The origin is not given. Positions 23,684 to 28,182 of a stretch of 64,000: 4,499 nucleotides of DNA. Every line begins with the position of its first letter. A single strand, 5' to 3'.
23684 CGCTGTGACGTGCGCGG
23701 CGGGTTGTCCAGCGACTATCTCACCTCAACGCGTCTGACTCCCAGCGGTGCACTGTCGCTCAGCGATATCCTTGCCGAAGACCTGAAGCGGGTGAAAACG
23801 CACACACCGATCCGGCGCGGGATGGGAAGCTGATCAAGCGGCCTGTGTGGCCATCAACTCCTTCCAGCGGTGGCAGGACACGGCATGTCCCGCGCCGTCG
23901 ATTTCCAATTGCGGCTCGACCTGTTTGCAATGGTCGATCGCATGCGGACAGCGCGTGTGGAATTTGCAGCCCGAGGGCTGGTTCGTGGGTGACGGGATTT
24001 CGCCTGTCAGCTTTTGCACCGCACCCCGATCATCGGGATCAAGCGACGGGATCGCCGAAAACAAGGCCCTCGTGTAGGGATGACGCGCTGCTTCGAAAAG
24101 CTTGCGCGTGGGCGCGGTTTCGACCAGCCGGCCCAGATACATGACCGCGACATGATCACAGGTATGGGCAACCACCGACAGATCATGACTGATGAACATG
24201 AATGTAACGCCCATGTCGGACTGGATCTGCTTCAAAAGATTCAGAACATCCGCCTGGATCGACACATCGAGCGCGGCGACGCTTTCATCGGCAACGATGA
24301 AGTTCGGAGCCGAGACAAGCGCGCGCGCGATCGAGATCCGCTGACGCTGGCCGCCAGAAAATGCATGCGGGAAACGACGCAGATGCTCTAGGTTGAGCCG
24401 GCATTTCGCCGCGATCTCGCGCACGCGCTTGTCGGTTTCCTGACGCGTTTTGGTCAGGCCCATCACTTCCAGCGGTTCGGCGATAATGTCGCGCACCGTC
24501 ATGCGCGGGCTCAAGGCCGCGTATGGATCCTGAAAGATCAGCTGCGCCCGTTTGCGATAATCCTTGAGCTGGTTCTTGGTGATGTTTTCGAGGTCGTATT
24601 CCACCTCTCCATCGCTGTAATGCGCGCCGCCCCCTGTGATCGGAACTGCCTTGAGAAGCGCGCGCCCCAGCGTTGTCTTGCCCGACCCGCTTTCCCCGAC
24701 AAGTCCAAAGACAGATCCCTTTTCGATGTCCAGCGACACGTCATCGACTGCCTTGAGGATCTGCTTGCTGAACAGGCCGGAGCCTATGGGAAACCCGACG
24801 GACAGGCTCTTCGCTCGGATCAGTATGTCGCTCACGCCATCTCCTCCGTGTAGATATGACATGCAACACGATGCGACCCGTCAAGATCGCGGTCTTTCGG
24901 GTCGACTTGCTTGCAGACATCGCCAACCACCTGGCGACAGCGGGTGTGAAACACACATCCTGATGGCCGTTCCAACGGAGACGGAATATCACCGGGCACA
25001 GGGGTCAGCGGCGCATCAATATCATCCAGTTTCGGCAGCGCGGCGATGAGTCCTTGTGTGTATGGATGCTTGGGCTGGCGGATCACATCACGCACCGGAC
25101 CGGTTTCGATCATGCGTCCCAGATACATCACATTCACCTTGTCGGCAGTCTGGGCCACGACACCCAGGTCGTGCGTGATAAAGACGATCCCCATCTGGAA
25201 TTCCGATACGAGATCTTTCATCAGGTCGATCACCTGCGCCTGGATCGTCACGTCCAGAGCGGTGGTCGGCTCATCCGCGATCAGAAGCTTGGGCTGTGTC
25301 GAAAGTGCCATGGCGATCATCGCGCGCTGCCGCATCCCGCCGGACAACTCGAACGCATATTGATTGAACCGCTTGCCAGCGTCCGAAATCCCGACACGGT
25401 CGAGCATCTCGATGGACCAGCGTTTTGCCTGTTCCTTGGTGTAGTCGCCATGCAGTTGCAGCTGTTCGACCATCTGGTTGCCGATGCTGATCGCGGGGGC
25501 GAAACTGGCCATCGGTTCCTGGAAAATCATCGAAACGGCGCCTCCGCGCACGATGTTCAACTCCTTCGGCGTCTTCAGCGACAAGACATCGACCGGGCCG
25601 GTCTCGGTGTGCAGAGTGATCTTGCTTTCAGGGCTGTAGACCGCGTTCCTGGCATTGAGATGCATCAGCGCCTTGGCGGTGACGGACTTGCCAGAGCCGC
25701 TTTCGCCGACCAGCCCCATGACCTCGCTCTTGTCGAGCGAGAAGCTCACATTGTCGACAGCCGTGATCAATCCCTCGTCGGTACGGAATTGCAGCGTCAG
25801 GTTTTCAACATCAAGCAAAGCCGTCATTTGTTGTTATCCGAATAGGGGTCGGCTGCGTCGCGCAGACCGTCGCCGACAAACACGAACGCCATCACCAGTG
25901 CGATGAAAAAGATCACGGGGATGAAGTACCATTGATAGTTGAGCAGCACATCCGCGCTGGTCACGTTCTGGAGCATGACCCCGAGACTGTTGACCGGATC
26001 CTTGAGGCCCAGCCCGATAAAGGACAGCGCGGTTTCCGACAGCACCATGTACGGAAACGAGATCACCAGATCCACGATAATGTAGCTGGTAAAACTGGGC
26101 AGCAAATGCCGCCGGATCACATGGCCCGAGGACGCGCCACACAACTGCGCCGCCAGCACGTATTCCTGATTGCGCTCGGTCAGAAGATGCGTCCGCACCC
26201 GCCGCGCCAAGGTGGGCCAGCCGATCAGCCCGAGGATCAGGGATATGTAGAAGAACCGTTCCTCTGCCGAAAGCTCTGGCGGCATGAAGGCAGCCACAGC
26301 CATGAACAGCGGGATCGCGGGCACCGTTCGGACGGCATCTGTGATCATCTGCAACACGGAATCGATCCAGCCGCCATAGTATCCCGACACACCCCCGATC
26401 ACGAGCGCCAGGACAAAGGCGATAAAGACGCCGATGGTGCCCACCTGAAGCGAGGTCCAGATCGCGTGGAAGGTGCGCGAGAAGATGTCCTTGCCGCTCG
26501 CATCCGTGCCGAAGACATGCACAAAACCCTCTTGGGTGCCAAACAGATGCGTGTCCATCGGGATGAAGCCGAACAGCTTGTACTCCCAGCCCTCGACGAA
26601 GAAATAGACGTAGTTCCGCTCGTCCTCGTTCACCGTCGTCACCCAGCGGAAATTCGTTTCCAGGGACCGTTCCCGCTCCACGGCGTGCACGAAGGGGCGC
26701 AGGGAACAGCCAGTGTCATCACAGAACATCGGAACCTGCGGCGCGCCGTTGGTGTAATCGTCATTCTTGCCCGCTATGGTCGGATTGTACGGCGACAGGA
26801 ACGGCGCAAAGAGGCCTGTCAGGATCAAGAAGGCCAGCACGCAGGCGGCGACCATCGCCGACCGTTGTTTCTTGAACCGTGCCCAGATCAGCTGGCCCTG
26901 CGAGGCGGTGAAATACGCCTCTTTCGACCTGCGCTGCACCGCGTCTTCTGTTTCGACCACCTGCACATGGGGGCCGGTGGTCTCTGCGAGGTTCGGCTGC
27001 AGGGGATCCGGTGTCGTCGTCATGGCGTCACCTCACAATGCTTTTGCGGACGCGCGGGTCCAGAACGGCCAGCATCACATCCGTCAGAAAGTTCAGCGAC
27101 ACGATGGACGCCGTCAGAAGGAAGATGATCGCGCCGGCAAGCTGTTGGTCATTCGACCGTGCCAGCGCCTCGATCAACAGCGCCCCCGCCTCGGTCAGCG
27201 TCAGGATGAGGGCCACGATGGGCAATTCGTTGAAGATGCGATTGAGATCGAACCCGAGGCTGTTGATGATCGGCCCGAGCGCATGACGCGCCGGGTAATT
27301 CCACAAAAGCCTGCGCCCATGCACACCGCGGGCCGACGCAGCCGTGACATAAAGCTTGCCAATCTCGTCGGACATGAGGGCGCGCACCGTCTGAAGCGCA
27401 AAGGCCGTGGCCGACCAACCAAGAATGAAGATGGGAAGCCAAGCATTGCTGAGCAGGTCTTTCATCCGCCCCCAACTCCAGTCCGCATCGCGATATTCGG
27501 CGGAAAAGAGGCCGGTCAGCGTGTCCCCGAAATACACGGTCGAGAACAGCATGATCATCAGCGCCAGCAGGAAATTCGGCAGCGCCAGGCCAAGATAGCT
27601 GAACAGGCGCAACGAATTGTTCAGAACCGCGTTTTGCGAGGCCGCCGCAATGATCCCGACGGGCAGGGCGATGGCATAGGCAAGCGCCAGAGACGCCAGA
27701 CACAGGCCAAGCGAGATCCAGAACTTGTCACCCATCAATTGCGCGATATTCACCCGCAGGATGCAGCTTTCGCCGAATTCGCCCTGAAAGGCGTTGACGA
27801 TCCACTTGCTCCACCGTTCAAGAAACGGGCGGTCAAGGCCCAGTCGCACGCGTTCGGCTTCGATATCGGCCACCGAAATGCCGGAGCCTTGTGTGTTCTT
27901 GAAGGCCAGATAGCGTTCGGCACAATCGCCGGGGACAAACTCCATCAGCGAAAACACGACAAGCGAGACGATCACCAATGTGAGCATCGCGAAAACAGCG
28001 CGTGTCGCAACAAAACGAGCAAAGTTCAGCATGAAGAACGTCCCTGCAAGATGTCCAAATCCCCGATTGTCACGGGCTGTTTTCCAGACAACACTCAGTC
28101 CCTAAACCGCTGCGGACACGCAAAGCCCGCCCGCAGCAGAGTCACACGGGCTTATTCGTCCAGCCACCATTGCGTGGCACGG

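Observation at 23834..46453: Candidate phosphonolipid/phospholipid head-group scavenging island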

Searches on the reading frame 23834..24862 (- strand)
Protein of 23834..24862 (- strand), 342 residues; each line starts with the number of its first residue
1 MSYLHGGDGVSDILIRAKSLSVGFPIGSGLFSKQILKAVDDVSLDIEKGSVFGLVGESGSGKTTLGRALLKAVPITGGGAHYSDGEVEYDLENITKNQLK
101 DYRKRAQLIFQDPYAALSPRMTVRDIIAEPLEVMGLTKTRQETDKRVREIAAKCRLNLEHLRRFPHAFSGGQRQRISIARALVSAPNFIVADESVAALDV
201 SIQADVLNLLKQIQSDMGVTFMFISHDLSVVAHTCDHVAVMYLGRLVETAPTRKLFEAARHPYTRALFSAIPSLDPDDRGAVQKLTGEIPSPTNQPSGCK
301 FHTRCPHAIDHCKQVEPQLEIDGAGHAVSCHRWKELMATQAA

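Call 3: search_protein_families(library=pfam, proteins=[window:23834-24862:-])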
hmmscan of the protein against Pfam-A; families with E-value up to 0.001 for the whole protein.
window:23834-24862:- (342 aa): 5 families
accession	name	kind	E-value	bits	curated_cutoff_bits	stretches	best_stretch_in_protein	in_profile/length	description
PF00005.33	ABC_tran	-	2.3e-27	96.7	25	1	40-195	2-136/137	ABC transporter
PF08352.17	oligo_HPY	-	1.8e-21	76.7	27.1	1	247-312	1-65/65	Oligopeptide/dipeptide transporter, C-terminal region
PF13401.12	AAA_22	-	8.1e-05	23.4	27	1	54-224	10-121/130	AAA domain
PF13191.12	AAA_16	-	0.00046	21.2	32.6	0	50-96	25-75/167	AAA ATPase domain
PF02463.25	SMC_N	-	0.00062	19.7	40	0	111-234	135-205/220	RecF/RecN/SMC N terminal domain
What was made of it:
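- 23834..24862 (-): ABC ATPase, DppF/OppF-like, last gene of the importer operon. Pfam ABC_tran plus oligo_HPY (call 3).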

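Call 5: search_protein_families(library=ncbifam, proteins=[window:23834-24862:-])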
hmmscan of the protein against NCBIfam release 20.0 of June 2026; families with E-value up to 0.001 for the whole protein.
window:23834-24862:- (342 aa): 187 families (the best 25 are shown)
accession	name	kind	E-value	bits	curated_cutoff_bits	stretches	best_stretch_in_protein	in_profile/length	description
NF008453.0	PRK11308.1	subfamily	1.5e-106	356.4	408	1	11-337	9-330/334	dipeptide ABC transporter ATP-binding protein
NF011659.0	PRK15079.1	equivalog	3.4e-101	338.3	540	1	17-333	14-331/334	murein tripeptide/oligopeptide ABC transporter ATP binding protein OppF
NF043071.1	DppF_dipep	equivalog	1.1e-95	320.9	660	1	12-330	11-324/331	dipeptide ABC transporter ATP-binding subunit DppF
NF007613.0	PRK10261.1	equivalog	1.3e-80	271.6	1077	1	13-292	312-589/623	glutathione ABC transporter ATP-binding protein GsiA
NF043078.1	MMSYN1_0168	equivalog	1.2e-78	265.3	800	3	157-278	483-604/649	oligopeptide ABC transporter ATP-binding protein OppF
NF011713.0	PRK15134.1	equivalog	1.3e-65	222.1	834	1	13-268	274-526/529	microcin C ABC transporter ATP-binding protein YejF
NF007010.1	PRK09473.1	subfamily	4.6e-64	216.1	575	1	35-335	17-316/318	oligopeptide ABC transporter ATP-binding protein OppD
TIGR02769.1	nickel_nikE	equivalog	2.6e-62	210.7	332.55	1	26-279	14-261/265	nickel import ATP-binding protein NikE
NF008246.0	PRK11022.1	equivalog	1.9e-61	208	541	1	33-332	17-316/326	dipeptide ABC transporter ATP-binding protein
NF007739.0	PRK10419.1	subfamily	1.6e-57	195.1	354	1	14-278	3-261/268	nickel ABC transporter ATP-binding protein NikE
NF043079.1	MMSYN1_0167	equivalog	3.2e-53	181.4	740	2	99-318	300-520/561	oligopeptide ABC transporter ATP-binding protein OppD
TIGR02770.1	nickel_nikD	equivalog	1.1e-50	172.1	318.7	1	39-270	2-228/230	nickel import ATP-binding protein NikD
NF047576.1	opine_ATP_CntF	equivalog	2.8e-47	161.1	385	1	38-271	19-253/264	staphylopine uptake ABC transporter ATP-binding protein CntF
NF047578.1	opine_ATP_CntD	equivalog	1.6e-46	158.7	380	1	38-272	19-254/266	staphylopine uptake ABC transporter ATP-binding protein CntD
NF011692.0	PRK15112.1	equivalog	3.1e-46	158.2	452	1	12-269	3-252/269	putrescine export ABC transporter ATP-binding protein SapF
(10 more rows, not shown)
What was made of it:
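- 23834..24862 (-): Best NCBIfam matches are dipeptide/oligopeptide ATPases, all below cut-off (call 5).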

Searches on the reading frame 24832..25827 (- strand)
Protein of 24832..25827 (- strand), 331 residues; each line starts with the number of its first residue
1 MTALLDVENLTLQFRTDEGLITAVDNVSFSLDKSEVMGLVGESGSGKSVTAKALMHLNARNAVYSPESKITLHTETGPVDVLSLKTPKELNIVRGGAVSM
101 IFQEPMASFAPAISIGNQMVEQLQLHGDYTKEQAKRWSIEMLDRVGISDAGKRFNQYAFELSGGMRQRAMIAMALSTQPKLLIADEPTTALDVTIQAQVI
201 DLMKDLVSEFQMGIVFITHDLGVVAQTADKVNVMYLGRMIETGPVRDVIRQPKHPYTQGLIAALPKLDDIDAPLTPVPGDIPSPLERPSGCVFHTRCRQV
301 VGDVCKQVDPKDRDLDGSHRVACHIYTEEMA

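Call 3: search_protein_families(library=pfam, proteins=[window:24832-25827:-])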
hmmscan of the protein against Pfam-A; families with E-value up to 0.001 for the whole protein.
window:24832-25827:- (331 aa): 4 families
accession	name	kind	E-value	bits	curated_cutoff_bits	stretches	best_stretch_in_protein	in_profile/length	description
PF00005.33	ABC_tran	-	3.1e-24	86.6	25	1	25-189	2-137/137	ABC transporter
PF08352.17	oligo_HPY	-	2.2e-17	63.6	27.1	1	240-301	1-62/65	Oligopeptide/dipeptide transporter, C-terminal region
PF13304.12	AAA_21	-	7e-08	33.3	27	1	150-224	227-303/304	AAA domain, putative AbiEii toxin, Type IV TA system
PF02463.25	SMC_N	-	9.8e-06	25.6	40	1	35-230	25-208/220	RecF/RecN/SMC N terminal domain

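Call 5: search_protein_families(library=ncbifam, proteins=[window:24832-25827:-])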
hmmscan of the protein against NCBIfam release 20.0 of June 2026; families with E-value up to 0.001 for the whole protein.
window:24832-25827:- (331 aa): 184 families (the best 25 are shown)
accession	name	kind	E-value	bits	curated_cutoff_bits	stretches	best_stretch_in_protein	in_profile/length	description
NF007010.1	PRK09473.1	subfamily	5.8e-103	343.9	575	1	4-329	1-317/318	oligopeptide ABC transporter ATP-binding protein OppD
NF043079.1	MMSYN1_0167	equivalog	1.3e-91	308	740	2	84-297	294-507/561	oligopeptide ABC transporter ATP-binding protein OppD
NF008246.0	PRK11022.1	equivalog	2e-91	306.5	541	1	3-328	2-319/326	dipeptide ABC transporter ATP-binding protein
NF007613.0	PRK10261.1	equivalog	3.4e-88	296.6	1077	1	3-270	11-278/623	glutathione ABC transporter ATP-binding protein GsiA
NF011713.0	PRK15134.1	equivalog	4.7e-81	273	834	1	2-269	3-265/529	microcin C ABC transporter ATP-binding protein YejF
NF008453.0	PRK11308.1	subfamily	2.1e-76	257.3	408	1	16-328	30-328/334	dipeptide ABC transporter ATP-binding protein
TIGR02770.1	nickel_nikD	equivalog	2.1e-71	240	318.7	1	24-263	2-228/230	nickel import ATP-binding protein NikD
NF011674.0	PRK15093.1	equivalog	7.9e-71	238.9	627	1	3-325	2-323/330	putrescine export ABC transporter ATP-binding protein SapD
NF011659.0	PRK15079.1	equivalog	1e-68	231.5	540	1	14-324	30-329/334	murein tripeptide/oligopeptide ABC transporter ATP binding protein OppF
NF047576.1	opine_ATP_CntF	equivalog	3.8e-68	229.6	385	1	4-268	2-257/264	staphylopine uptake ABC transporter ATP-binding protein CntF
NF047578.1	opine_ATP_CntD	equivalog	1e-67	228.2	380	1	4-268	2-257/266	staphylopine uptake ABC transporter ATP-binding protein CntD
NF043071.1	DppF_dipep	equivalog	1.4e-64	218.5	660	1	16-325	31-326/331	dipeptide ABC transporter ATP-binding subunit DppF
NF043078.1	MMSYN1_0168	equivalog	5.8e-51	173.9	800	2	139-266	474-599/649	oligopeptide ABC transporter ATP-binding protein OppF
TIGR02769.1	nickel_nikE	equivalog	5.2e-39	134.3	332.55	1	4-263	2-252/265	nickel import ATP-binding protein NikE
TIGR00972.1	3a0107s01c2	equivalog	6.5e-39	133.8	343.2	1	6-262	3-244/248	phosphate ABC transporter ATP-binding protein PstB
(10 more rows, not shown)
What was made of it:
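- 24832..25827 (-): ABC ATPase, OppD-like. Pfam ABC_tran plus oligo_HPY (call 3); NCBIfam OppD subfamily, below cut-off (call 5).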

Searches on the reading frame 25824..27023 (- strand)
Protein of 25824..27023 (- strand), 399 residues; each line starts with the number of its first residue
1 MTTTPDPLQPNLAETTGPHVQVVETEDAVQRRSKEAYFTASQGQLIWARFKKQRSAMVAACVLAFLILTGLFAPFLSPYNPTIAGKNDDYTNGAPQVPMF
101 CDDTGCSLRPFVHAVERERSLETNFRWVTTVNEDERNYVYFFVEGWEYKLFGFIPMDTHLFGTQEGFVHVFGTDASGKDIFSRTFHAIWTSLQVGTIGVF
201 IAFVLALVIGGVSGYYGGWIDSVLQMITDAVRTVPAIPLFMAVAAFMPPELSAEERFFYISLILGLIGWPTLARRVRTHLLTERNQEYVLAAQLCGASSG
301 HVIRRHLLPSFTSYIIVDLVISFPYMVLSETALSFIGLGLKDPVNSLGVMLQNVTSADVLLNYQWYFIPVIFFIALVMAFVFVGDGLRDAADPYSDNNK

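Call 3: search_protein_families(library=pfam, proteins=[window:25824-27023:-])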
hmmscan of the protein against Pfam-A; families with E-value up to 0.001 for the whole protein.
window:25824-27023:- (399 aa): 2 families
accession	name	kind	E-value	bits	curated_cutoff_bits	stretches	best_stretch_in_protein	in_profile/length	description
PF00528.27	BPD_transp_1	-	4.3e-25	89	26.4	1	207-393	2-180/184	Binding-protein-dependent transport system inner membrane component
PF12911.12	OppC_N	-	3.5e-14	52.8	23.9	1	41-89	1-47/53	N-terminal TM domain of oligopeptide transport permease C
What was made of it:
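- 25824..27023 (-): ABC permease, OppC-like. Pfam BPD_transp_1 plus OppC_N (call 3).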

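Call 5: search_protein_families(library=ncbifam, proteins=[window:25824-27023:-])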
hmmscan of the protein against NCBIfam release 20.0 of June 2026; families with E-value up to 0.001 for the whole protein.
window:25824-27023:- (399 aa): 18 families
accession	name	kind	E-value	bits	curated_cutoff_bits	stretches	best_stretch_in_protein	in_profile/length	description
NF045476.1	Opp4C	equivalog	2.8e-69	233.5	350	2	167-393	55-277/278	oligopeptide ABC transporter permease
NF045475.1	Opp3C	equivalog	2.2e-53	181.5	450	1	169-393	108-325/328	oligopeptide ABC transporter permease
NF045473.1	Opp1C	equivalog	2.8e-46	158.1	350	2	166-393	45-265/267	nickel/cobalt ABC transporter permease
NF045474.1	Opp2C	equivalog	1.4e-44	152.4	300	1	167-391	18-235/236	nickel transporter permease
NF011662.0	PRK15082.1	equivalog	6.1e-44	150.6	484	2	166-395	78-300/303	glutathione ABC transporter permease GsiD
TIGR02790.1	nickel_nikC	equivalog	6.1e-44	150.5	358.45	1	167-390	40-256/258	nickel ABC transporter permease subunit NikC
NF007738.0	PRK10417.1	equivalog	9.7e-40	136.8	335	1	167-395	50-271/277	nickel ABC transporter permease subunit NikC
NF007376.0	PRK09881.1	equivalog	9.5e-38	129.9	434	1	168-395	73-293/298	D,D-dipeptide ABC transporter permease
NF008160.0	PRK10913.1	equivalog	4e-37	128.3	483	1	166-393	76-296/300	dipeptide ABC transporter permease DppC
NF011935.0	PRK15406.1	equivalog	4.7e-37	128.4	433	1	168-394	81-300/302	oligopeptide ABC transporter permease OppC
NF043080.1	MMSYN1_0166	equivalog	3e-36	124.9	370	1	168-394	82-304/307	oligopeptide ABC transporter permease OppC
NF047573.1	opine_perm_CntC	exception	6.5e-34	117.5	440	1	165-393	48-269/271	staphylopine uptake ABC transporter permease subunit CntC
NF011691.0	PRK15111.1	equivalog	4.5e-26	92.1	379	1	169-390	76-290/296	putrescine export ABC transporter permease SapC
NF011596.0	PRK15021.1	subfamily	1.5e-24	86.7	439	1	169-393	121-337/341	microcin C ABC transporter permease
NF045470.1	Opp2B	equivalog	1.2e-07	31.2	350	1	176-325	79-237/300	nickel ABC transporter permease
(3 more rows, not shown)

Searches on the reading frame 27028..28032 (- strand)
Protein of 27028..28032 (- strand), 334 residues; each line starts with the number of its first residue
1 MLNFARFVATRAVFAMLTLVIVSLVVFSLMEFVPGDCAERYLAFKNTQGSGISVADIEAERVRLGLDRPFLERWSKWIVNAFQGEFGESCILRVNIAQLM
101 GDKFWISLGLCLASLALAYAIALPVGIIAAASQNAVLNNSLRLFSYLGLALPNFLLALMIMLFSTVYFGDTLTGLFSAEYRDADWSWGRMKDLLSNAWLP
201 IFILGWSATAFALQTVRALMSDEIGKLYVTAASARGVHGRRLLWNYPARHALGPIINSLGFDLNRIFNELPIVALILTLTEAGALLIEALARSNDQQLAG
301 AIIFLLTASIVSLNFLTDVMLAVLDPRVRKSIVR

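Call 3: search_protein_families(library=pfam, proteins=[window:27028-28032:-])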
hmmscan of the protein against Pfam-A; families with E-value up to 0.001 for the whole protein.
window:27028-28032:- (334 aa): 2 families
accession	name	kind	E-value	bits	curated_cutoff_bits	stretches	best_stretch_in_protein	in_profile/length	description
PF00528.27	BPD_transp_1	-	3.7e-24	85.9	26.4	1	122-330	1-184/184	Binding-protein-dependent transport system inner membrane component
PF19300.4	BPD_transp_1_N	-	4.3e-07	30.5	23.8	1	6-85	3-76/114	Binding-prot-dependent transport system membrane comp, N-term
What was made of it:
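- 27028..28032 (-): ABC permease, OppB-like. Pfam BPD_transp_1 plus BPD_transp_1_N (call 3).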

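Call 5: search_protein_families(library=ncbifam, proteins=[window:27028-28032:-])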
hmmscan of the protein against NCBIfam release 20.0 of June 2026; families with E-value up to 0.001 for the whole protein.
window:27028-28032:- (334 aa): 13 families
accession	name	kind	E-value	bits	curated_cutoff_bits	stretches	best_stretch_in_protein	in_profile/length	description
NF045470.1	Opp2B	equivalog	2.3e-50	171.5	350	1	12-329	2-300/300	nickel ABC transporter permease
NF045472.1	Opp4B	equivalog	3.5e-48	164.5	450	1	8-329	5-319/319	oligopeptide ABC transporter permease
NF045469.1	Opp1B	equivalog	5.7e-43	147.6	380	1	6-329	3-307/307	nickel/cobalt ABC transporter permease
TIGR02789.1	nickel_nikB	equivalog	1.1e-38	133.4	447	1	6-330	3-308/314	nickel ABC transporter permease subunit NikB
NF007677.0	PRK10352.1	equivalog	4.8e-31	108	433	1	5-331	2-309/314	nickel ABC transporter permease subunit NikB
NF045471.1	Opp3B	equivalog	1e-29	104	480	1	5-330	2-304/308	oligopeptide ABC transporter permease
NF011661.0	PRK15081.1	equivalog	3.6e-27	95.6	463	1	7-329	4-304/306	glutathione ABC transporter permease GsiC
NF011712.0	PRK15133.1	subfamily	6.3e-26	91.2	445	1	56-328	85-359/364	microcin C ABC transporter permease YejB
NF008161.0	PRK10914.1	equivalog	6.5e-26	91.3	590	1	6-330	3-337/339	dipeptide ABC transporter permease DppB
NF007008.0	PRK09471.1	equivalog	1.6e-23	83.6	388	1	6-329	3-305/306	oligopeptide ABC transporter permease OppB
NF011690.0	PRK15110.1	equivalog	3.4e-22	79.3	432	1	71-330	41-315/321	putrescine export ABC transporter permease SapB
NF043081.1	MMSYN1_0165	equivalog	6.1e-18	65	350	1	94-329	165-385/388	oligopeptide ABC transporter permease OppB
NF045474.1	Opp2C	equivalog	1.7e-05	24.5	300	0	106-161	41-95/236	nickel transporter permease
